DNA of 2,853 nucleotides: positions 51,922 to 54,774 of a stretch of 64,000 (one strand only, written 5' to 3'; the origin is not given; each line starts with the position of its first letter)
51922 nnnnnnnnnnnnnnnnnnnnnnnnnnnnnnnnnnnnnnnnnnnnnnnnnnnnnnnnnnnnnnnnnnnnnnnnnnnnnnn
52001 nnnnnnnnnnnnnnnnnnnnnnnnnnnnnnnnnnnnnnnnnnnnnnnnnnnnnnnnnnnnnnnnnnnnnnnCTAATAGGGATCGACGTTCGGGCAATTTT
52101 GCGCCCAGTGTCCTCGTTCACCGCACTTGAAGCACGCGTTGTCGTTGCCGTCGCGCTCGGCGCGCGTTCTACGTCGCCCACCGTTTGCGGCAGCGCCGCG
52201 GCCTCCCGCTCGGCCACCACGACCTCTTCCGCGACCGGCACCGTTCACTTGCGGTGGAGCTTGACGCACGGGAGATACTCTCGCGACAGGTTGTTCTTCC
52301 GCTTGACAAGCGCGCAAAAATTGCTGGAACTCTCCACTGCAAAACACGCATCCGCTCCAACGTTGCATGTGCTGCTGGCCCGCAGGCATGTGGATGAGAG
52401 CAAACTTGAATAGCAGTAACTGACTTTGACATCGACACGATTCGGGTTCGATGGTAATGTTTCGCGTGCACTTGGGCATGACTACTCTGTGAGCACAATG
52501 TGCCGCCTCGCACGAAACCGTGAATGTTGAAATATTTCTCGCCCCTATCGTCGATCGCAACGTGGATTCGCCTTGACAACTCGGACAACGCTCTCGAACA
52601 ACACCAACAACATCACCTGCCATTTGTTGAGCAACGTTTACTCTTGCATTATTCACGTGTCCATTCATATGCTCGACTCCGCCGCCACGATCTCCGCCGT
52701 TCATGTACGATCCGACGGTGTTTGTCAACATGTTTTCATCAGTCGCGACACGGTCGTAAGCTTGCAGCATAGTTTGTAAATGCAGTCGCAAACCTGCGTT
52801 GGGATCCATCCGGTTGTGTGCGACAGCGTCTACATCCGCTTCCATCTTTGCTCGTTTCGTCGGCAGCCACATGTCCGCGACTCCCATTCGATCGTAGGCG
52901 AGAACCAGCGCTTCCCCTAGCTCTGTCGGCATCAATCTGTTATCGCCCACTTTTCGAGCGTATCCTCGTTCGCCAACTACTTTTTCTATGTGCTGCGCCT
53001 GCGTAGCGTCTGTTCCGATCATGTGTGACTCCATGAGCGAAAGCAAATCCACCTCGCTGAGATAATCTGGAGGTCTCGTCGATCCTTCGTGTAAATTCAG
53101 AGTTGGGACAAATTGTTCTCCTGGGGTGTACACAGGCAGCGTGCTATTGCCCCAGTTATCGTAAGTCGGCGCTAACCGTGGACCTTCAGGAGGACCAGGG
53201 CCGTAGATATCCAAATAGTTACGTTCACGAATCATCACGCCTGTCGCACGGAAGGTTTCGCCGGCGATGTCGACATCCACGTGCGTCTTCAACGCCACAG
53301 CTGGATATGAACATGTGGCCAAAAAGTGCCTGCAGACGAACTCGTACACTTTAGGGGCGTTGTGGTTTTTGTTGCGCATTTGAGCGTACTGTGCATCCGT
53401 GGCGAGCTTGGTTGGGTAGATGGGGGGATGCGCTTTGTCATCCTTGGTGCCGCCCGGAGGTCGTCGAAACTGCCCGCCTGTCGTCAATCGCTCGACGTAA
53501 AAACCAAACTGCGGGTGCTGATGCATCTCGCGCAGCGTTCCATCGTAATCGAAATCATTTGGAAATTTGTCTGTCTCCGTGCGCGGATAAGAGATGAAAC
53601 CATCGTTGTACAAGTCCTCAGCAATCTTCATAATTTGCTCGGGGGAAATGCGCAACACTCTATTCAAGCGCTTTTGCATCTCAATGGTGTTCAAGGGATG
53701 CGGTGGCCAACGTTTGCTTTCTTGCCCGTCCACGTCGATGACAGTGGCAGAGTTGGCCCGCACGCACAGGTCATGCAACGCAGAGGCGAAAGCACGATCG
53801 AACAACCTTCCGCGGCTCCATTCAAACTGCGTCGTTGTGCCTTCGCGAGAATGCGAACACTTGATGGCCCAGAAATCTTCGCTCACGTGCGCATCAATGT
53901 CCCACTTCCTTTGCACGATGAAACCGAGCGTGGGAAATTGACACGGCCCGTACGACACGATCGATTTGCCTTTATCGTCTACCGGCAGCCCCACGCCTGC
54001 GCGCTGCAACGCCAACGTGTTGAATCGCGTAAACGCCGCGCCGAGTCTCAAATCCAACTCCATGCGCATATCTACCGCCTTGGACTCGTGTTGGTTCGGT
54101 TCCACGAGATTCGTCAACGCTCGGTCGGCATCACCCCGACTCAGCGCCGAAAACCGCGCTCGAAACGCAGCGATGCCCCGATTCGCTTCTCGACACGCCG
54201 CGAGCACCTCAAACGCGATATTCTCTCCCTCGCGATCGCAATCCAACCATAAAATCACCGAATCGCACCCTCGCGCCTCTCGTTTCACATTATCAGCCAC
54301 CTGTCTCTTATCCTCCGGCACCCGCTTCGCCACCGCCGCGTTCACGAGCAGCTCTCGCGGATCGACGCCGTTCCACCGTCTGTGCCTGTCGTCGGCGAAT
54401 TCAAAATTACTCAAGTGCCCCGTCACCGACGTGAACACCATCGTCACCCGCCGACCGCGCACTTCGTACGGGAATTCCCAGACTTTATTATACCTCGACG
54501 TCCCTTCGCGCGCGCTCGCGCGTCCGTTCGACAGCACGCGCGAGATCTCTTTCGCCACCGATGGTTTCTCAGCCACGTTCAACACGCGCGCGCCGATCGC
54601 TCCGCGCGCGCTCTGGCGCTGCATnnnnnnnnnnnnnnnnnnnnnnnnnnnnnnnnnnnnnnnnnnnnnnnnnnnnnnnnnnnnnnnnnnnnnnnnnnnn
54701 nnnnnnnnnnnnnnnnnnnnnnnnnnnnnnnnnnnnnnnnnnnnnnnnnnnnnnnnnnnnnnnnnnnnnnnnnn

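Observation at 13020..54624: A 5'-to-3' GC gradient within genes: GC-rich intergenic DNA and 5' ends, with ~50% GC in the bodies of long genes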

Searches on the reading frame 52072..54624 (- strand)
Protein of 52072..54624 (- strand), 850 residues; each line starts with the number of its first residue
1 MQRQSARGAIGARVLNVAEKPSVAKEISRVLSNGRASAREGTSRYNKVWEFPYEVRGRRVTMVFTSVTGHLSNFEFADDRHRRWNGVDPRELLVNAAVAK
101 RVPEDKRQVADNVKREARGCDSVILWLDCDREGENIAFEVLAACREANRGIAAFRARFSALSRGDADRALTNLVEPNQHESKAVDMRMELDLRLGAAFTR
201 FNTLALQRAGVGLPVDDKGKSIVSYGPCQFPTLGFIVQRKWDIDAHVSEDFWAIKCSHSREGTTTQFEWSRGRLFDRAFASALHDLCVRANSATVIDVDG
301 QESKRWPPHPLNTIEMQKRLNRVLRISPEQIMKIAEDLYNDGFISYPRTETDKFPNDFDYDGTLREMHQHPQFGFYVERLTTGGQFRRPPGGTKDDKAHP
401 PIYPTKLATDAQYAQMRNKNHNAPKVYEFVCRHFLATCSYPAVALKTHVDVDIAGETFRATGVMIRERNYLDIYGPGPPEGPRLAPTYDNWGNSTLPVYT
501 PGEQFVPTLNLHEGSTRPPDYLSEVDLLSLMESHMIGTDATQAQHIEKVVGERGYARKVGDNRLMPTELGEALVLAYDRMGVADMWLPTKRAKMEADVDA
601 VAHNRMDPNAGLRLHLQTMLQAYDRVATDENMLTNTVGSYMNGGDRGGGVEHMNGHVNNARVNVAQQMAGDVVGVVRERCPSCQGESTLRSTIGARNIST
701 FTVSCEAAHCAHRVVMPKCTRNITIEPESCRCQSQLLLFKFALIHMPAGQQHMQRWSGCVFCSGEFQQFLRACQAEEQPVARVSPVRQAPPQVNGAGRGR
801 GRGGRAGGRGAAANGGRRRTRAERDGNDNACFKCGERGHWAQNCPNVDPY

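Call 6: search_protein_families(library=pfam, proteins=[window:52072-54624:-], max_evalue=0.01)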
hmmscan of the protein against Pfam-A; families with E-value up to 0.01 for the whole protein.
window:52072-54624:- (850 aa): 4 families
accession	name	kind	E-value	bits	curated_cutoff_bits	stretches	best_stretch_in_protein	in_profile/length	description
PF01131.25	Topoisom_bac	-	2.9e-93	313.6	35.1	1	176-609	2-407/411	DNA topoisomerase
PF01751.28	Toprim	-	2.9e-14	53.4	23.1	1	15-160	2-95/96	Toprim domain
PF00098.28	zf-CCHC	-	3e-06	27.5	20.8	1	830-846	2-18/18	Zinc knuckle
PF13917.11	zf-CCHC_3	-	0.0081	16.5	27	0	828-846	4-24/41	Zinc knuckle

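Call 47: find_encoding_contigs(protein=window:52072-54624:-, flank=10000, max_places=10)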
Protein window:52072-54624:- (850 aa): 24 contigs read that carry it; 10 places shown.
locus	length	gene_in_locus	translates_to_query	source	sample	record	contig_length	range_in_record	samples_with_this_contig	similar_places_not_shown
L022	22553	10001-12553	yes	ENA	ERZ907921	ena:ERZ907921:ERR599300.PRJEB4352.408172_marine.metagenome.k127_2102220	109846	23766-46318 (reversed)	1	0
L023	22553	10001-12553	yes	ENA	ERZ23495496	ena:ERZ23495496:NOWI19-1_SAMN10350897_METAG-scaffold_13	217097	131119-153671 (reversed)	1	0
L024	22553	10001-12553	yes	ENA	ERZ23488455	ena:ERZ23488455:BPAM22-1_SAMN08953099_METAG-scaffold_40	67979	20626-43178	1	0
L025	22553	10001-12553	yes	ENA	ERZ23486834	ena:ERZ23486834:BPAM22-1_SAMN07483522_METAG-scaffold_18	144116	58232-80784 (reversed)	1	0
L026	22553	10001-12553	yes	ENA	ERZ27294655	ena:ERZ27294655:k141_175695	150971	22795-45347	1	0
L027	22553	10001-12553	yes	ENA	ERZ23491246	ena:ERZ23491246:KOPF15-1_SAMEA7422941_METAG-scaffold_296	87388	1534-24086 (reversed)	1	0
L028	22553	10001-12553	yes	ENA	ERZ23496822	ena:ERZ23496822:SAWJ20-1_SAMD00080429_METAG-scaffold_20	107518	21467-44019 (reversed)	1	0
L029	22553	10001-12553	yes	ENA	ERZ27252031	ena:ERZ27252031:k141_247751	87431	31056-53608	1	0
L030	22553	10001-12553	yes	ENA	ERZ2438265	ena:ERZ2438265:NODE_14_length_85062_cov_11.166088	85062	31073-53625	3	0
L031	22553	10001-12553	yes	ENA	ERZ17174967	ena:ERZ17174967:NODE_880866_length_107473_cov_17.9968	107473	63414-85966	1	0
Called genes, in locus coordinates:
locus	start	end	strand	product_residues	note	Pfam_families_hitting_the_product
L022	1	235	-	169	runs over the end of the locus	-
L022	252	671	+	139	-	-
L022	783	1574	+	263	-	PF00498:FHA (faint)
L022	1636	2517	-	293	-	PF08538:DUF1749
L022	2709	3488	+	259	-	PF09980:DUF2214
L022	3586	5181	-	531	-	PF21148:NSUN5_fdxn-like (weak), PF01189:Methyltr_RsmB-F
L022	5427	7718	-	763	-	-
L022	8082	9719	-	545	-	PF00566:RabGAP-TBC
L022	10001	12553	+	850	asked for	PF01751:Toprim, PF01131:Topoisom_bac, PF00098:zf-CCHC (weak)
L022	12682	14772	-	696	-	-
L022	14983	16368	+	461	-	PF01222:ERG4_ERG24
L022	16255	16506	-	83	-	-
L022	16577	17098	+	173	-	PF07977:FabA, PF22818:ApeI-like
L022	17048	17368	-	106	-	-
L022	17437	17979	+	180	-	-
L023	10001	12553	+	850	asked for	PF01751:Toprim, PF01131:Topoisom_bac, PF00098:zf-CCHC (weak)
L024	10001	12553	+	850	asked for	PF01751:Toprim, PF01131:Topoisom_bac, PF00098:zf-CCHC (weak)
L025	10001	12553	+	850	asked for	PF01751:Toprim, PF01131:Topoisom_bac, PF00098:zf-CCHC (weak)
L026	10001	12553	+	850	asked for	PF01751:Toprim, PF01131:Topoisom_bac, PF00098:zf-CCHC (weak)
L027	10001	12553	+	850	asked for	PF01751:Toprim, PF01131:Topoisom_bac, PF00098:zf-CCHC (weak)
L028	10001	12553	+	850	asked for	PF01751:Toprim, PF01131:Topoisom_bac, PF00098:zf-CCHC (weak)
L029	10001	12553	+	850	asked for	PF01751:Toprim, PF01131:Topoisom_bac, PF00098:zf-CCHC (weak)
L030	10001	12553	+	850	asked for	PF01751:Toprim, PF01131:Topoisom_bac, PF00098:zf-CCHC (weak)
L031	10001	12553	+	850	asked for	PF01751:Toprim, PF01131:Topoisom_bac, PF00098:zf-CCHC (weak)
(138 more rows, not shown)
